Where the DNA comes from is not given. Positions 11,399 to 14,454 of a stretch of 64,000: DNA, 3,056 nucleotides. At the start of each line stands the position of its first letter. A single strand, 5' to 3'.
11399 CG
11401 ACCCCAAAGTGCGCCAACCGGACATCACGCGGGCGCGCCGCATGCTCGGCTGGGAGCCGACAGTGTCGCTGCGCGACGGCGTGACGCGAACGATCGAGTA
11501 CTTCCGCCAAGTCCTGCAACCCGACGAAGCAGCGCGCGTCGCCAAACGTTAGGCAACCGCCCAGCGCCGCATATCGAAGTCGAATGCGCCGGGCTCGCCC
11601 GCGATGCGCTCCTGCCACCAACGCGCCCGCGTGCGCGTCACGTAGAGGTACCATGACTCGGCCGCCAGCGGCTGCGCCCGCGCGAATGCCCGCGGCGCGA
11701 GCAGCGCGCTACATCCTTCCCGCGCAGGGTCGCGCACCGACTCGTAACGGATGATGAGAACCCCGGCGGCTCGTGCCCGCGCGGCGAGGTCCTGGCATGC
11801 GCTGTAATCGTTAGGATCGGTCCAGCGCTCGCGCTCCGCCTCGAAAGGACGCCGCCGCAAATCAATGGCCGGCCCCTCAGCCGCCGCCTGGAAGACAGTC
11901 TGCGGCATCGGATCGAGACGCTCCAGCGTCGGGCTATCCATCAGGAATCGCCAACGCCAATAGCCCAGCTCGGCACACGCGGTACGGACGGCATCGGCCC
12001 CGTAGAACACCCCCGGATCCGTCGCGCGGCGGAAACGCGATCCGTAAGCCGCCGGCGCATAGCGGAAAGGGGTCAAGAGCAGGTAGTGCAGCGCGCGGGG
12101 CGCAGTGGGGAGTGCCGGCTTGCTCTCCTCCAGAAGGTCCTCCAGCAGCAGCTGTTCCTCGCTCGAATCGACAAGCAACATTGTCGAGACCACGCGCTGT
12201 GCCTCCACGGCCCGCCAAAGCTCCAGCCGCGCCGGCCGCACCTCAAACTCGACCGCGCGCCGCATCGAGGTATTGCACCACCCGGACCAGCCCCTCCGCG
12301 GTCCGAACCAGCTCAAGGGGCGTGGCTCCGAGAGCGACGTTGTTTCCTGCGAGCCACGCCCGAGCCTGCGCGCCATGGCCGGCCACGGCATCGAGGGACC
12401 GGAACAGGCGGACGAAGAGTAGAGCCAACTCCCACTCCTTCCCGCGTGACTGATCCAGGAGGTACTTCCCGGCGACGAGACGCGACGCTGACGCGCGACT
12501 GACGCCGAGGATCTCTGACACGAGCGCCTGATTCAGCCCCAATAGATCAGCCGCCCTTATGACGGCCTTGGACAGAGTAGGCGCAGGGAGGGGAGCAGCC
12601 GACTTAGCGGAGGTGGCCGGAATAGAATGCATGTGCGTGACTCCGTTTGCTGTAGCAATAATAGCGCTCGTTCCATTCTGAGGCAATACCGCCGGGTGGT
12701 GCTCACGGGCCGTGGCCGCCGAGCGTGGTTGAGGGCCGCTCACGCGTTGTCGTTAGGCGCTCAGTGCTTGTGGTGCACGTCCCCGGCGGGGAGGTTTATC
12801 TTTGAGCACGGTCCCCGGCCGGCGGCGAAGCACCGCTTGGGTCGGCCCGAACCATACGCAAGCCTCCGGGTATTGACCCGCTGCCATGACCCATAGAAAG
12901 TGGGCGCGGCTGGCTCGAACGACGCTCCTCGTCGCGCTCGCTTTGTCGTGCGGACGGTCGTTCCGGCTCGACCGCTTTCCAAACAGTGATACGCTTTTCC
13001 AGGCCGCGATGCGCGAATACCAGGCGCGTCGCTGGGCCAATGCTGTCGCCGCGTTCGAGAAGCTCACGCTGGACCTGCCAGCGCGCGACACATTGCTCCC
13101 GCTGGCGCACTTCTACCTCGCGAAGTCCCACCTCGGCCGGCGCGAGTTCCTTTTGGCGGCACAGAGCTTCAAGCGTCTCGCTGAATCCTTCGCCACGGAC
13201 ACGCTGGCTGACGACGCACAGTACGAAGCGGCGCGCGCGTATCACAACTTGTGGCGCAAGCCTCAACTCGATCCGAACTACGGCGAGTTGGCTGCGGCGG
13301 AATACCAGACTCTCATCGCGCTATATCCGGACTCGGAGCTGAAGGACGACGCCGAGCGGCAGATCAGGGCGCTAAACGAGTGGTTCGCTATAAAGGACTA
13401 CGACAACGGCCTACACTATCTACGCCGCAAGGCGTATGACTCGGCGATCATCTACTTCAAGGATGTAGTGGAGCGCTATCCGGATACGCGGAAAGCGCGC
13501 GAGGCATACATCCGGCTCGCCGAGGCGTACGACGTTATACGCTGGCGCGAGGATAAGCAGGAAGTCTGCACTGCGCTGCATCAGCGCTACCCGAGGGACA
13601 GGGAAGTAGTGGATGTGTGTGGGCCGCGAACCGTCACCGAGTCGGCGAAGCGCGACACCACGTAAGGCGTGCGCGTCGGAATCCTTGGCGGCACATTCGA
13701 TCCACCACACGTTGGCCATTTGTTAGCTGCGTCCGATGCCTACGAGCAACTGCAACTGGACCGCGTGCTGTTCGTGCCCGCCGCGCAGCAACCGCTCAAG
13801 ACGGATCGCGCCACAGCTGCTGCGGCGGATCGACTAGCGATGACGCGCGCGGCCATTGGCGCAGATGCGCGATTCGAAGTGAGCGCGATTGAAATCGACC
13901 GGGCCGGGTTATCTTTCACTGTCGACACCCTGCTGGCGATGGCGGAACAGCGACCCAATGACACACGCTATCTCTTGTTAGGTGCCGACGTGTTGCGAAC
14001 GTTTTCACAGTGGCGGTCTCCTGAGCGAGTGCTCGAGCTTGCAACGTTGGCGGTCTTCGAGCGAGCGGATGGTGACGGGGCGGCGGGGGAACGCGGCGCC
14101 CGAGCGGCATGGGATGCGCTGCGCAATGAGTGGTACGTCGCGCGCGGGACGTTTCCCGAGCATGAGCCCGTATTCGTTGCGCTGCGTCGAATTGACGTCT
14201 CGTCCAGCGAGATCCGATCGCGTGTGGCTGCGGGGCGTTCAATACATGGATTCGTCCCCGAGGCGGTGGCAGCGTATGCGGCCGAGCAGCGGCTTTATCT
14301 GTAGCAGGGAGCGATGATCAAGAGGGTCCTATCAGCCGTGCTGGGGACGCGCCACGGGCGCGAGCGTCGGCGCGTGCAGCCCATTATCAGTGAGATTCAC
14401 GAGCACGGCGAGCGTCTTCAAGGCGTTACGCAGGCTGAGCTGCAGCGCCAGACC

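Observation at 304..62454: Hyper-abundant dispersed octamer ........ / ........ (about one core per 0.6 kb), written through genes in every reading frame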

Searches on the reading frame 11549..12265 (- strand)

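Call 26: search_protein_families(library=pfam, proteins=[window:11549-12265:-], max_evalue=0.00001)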
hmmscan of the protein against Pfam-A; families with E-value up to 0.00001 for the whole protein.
window:11549-12265:- (238 aa): 1 family
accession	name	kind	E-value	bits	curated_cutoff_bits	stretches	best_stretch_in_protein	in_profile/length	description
PF08808.17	RES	-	2.4e-29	102.8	23.2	1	58-202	7-149/157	RES domain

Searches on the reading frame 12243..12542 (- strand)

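Call 26: search_protein_families(library=pfam, proteins=[window:12243-12542:-], max_evalue=0.00001)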
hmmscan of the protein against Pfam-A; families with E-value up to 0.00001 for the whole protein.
window:12243-12542:- (99 aa): 2 families
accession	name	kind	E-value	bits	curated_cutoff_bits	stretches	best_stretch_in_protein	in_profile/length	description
PF09722.15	Xre_MbcA_ParS_C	-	1.1e-13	51.4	24.5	1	49-97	1-50/51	Antitoxin Xre/MbcA/ParS C-terminal toxin-binding domain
PF20432.4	Xre-like-HTH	-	5.8e-07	30.2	25.8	1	1-45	22-63/63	Antitoxin Xre-like helix-turn-helix domain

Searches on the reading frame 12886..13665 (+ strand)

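Call 26: search_protein_families(library=pfam, proteins=[window:12886-13665:+], max_evalue=0.00001)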
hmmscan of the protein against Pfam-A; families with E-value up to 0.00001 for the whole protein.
window:12886-13665:+ (259 aa): 1 family
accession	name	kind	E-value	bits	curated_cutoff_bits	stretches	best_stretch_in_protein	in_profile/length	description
PF13525.12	YfiO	-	4.7e-20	72.7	25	1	35-225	6-198/203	Outer membrane lipoprotein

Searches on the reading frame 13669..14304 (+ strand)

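Call 26: search_protein_families(library=pfam, proteins=[window:13669-14304:+], max_evalue=0.00001)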
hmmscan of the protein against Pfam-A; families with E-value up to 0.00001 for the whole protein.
window:13669-14304:+ (211 aa): 1 family
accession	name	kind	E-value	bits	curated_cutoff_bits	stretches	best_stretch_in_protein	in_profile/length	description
PF01467.32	CTP_transf_like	-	4.6e-24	85.6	21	1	5-185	1-133/133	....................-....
